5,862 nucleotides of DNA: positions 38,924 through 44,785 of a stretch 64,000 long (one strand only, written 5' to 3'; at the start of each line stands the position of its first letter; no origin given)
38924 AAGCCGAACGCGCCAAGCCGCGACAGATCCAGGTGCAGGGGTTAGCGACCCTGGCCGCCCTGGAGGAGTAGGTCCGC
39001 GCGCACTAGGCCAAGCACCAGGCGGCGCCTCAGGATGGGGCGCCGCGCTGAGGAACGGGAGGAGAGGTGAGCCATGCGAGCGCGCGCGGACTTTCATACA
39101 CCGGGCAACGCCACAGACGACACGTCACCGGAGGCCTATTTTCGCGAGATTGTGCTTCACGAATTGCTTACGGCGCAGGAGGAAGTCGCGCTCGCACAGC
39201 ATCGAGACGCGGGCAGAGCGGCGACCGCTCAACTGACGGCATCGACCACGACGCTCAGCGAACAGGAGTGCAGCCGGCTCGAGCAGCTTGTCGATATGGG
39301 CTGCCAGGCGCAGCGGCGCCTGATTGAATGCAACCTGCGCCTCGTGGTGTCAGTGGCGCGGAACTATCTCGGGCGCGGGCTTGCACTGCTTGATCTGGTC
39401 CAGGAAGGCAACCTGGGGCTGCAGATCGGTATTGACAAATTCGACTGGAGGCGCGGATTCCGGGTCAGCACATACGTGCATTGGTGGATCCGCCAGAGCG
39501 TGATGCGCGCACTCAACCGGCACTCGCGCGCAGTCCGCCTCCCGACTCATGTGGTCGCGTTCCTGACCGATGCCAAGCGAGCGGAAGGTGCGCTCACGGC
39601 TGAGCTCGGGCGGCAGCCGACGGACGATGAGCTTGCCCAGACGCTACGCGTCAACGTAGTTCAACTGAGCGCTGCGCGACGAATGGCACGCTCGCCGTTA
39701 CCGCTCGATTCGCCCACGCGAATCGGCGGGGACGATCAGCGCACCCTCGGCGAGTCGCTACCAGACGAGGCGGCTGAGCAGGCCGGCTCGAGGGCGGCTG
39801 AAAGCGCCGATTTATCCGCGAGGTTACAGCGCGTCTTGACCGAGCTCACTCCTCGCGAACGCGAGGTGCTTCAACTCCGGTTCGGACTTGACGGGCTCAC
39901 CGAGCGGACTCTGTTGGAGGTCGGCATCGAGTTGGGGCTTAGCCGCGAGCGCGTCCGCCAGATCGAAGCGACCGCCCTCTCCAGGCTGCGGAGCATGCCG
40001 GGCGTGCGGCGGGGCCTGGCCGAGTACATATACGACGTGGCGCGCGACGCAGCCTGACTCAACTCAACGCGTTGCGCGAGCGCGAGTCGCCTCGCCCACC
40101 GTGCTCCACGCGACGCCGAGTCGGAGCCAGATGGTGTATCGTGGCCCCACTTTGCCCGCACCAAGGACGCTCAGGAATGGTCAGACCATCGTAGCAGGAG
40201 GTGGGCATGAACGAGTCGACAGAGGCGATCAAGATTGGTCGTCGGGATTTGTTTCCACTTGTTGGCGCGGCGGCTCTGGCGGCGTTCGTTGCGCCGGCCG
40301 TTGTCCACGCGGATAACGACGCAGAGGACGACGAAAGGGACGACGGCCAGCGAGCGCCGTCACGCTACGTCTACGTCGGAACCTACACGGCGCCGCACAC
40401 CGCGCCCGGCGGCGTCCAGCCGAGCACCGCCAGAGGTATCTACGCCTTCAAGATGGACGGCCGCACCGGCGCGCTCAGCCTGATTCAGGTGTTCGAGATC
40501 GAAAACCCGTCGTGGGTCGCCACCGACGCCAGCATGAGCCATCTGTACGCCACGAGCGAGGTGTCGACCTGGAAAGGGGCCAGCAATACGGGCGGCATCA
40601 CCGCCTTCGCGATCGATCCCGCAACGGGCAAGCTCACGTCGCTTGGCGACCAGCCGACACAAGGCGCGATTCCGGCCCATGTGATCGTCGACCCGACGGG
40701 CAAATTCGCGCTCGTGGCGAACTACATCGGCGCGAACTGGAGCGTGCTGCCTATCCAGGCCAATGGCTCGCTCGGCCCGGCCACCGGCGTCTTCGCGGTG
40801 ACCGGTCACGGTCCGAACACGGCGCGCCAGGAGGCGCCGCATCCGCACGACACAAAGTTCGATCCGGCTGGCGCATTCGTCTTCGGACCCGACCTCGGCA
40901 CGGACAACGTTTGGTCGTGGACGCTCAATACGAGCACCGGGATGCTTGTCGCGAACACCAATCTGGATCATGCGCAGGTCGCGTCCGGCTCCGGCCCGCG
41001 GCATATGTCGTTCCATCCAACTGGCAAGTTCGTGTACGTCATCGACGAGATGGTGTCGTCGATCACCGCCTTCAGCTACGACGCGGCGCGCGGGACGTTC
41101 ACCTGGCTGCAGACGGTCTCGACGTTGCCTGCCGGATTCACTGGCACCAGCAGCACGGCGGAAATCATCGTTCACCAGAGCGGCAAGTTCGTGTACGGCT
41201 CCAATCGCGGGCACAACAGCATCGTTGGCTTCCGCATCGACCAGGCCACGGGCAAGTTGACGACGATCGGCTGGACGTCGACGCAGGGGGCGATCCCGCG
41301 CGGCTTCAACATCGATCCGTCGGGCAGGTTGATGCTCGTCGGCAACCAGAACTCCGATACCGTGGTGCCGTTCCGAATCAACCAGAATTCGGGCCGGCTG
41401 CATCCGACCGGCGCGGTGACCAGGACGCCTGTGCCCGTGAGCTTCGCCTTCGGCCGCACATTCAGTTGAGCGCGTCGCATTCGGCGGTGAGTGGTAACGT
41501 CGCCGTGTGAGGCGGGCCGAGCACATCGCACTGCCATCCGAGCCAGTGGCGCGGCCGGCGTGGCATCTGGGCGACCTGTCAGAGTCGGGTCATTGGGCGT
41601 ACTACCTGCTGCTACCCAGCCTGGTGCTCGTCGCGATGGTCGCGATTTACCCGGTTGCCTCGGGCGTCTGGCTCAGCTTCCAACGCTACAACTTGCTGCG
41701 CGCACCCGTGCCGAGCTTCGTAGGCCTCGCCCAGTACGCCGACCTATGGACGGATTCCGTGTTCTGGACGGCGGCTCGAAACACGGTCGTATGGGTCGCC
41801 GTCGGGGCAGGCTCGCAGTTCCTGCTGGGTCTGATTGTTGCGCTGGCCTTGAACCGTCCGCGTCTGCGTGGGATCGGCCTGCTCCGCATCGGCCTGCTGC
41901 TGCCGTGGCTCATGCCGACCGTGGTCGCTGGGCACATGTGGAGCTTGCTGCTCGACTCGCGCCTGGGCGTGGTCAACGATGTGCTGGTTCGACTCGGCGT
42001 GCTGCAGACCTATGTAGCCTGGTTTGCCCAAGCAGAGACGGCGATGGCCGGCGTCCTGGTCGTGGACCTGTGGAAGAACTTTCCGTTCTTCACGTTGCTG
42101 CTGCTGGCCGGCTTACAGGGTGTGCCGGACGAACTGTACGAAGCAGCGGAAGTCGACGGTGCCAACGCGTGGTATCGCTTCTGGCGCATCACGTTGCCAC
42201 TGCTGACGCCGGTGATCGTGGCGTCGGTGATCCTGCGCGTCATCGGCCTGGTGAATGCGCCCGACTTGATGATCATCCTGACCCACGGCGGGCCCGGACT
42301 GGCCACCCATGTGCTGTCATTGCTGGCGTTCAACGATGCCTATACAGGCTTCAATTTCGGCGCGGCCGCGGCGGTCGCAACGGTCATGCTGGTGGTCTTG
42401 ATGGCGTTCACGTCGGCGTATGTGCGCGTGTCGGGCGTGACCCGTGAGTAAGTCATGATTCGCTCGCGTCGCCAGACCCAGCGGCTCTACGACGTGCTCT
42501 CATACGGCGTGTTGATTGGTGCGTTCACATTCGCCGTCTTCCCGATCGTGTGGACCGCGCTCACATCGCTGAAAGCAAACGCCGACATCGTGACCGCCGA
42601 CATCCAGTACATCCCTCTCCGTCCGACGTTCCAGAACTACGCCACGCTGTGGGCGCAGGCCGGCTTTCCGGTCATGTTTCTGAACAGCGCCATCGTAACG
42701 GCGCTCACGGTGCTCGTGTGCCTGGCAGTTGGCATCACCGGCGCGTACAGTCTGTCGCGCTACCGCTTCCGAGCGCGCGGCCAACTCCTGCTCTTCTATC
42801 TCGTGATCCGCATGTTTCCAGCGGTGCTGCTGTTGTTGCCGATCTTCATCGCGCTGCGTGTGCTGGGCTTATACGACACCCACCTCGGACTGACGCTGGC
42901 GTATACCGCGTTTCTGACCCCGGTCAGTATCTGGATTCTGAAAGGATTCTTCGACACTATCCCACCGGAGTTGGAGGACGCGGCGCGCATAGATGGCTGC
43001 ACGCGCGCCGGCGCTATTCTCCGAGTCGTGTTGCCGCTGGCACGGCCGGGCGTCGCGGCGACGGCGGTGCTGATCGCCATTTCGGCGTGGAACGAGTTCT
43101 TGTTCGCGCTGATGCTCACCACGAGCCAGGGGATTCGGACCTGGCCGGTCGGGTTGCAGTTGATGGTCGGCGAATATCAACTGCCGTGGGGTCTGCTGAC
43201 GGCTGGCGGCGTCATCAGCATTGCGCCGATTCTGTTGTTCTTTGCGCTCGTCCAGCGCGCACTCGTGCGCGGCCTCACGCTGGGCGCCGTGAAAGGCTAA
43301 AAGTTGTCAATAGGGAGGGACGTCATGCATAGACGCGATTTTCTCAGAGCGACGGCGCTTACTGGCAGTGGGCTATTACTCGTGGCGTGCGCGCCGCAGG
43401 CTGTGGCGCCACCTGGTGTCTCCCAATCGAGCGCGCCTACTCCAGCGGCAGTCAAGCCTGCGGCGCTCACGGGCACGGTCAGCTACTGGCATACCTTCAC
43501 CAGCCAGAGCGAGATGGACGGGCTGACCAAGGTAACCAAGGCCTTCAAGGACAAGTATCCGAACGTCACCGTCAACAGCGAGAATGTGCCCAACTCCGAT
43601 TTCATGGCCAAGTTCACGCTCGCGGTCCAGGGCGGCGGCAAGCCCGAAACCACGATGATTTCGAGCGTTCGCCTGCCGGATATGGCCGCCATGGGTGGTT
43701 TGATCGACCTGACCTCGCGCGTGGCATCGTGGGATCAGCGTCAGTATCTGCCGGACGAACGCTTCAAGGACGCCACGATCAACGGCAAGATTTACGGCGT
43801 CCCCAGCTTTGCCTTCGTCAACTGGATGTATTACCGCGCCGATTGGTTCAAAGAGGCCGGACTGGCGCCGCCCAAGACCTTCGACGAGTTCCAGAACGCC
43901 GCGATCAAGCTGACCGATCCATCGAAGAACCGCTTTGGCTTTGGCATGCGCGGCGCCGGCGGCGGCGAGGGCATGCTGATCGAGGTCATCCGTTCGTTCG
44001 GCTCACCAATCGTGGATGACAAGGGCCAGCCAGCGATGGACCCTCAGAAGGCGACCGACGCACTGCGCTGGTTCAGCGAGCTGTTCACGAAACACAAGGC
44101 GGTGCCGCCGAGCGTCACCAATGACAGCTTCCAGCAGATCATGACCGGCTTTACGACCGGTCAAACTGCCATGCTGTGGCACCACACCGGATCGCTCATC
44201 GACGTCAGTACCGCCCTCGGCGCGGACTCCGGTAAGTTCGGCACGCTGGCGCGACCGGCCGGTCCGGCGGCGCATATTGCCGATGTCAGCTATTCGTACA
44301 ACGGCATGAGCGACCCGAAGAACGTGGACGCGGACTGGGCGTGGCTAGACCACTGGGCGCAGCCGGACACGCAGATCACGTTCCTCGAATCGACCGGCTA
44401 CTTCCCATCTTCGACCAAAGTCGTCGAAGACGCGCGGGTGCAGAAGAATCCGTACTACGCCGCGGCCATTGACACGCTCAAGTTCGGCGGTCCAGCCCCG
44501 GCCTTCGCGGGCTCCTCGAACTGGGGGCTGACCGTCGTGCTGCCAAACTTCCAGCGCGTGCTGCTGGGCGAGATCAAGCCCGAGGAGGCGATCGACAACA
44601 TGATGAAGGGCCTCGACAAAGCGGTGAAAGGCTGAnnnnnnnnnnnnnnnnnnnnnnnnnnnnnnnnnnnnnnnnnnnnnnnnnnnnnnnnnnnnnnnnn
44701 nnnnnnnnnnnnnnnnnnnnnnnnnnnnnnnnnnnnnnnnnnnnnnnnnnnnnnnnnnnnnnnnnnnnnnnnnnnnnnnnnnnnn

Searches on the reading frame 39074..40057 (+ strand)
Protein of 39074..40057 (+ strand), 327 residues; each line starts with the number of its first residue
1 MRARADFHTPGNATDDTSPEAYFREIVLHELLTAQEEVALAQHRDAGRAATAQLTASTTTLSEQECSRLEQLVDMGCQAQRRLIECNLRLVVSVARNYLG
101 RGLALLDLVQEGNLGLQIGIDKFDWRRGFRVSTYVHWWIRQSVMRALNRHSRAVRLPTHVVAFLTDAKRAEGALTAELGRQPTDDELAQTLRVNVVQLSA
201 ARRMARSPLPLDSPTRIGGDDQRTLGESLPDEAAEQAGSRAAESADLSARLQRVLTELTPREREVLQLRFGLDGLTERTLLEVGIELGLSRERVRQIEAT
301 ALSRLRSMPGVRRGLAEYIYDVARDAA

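Call 54: search_protein_families(library=pfam, proteins=[window:39074-40057:+], max_evalue=0.0001)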
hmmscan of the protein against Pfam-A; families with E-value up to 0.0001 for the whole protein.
window:39074-40057:+ (327 aa): 4 families
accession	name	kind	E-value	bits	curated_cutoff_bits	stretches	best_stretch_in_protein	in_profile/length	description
PF04542.20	Sigma70_r2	-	3.6e-20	72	24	1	83-152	1-70/71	Sigma-70 region 2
PF04545.22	Sigma70_r4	-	2.3e-17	62.7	24.1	1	255-306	2-49/50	Sigma-70, region 4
PF04539.22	Sigma70_r3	-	1.5e-11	44.6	25.3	1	167-235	6-72/78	Sigma-70 region 3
PF00140.25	Sigma70_r1_2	-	5.1e-05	23.6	22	0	21-42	5-26/34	Sigma-70 factor, region 1.2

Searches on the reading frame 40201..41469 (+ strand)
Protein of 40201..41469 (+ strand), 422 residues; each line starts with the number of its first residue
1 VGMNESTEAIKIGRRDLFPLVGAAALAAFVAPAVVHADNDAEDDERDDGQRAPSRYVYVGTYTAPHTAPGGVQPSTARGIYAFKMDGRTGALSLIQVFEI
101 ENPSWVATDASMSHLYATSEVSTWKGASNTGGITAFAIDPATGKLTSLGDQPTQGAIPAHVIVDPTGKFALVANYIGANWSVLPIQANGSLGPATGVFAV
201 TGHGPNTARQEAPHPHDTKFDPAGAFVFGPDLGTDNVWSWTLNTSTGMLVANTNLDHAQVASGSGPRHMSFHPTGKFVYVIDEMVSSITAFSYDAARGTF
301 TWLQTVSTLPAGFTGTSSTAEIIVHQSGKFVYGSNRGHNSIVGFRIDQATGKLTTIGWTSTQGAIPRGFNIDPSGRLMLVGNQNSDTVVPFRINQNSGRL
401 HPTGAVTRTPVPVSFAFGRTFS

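Call 54: search_protein_families(library=pfam, proteins=[window:40201-41469:+], max_evalue=0.0001)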
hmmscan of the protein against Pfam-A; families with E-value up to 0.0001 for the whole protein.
window:40201-41469:+ (422 aa): 2 families
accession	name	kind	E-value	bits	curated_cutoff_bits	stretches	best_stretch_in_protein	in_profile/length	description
PF10282.15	Lactonase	-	5.7e-111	371.5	21.7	1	57-417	2-344/344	Lactonase, 7-bladed beta-propeller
PF08450.18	SGL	-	7.4e-05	22.9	26.3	0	215-303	88-173/246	SMP-30/Gluconolactonase/LRE-like region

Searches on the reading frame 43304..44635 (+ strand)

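Call 53: search_protein_families(library=pfam, proteins=[window:43304-44635:+], max_evalue=0.0001)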
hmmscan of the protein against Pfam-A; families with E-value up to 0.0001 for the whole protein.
window:43304-44635:+ (443 aa): 2 families
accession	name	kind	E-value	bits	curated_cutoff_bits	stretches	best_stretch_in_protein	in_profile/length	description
PF01547.30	SBP_bac_1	-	3e-35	123.1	26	1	70-357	6-306/307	Bacterial extracellular solute-binding protein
PF13416.11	SBP_bac_8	-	3e-29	103.1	27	1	77-385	2-277/279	Bacterial extracellular solute-binding protein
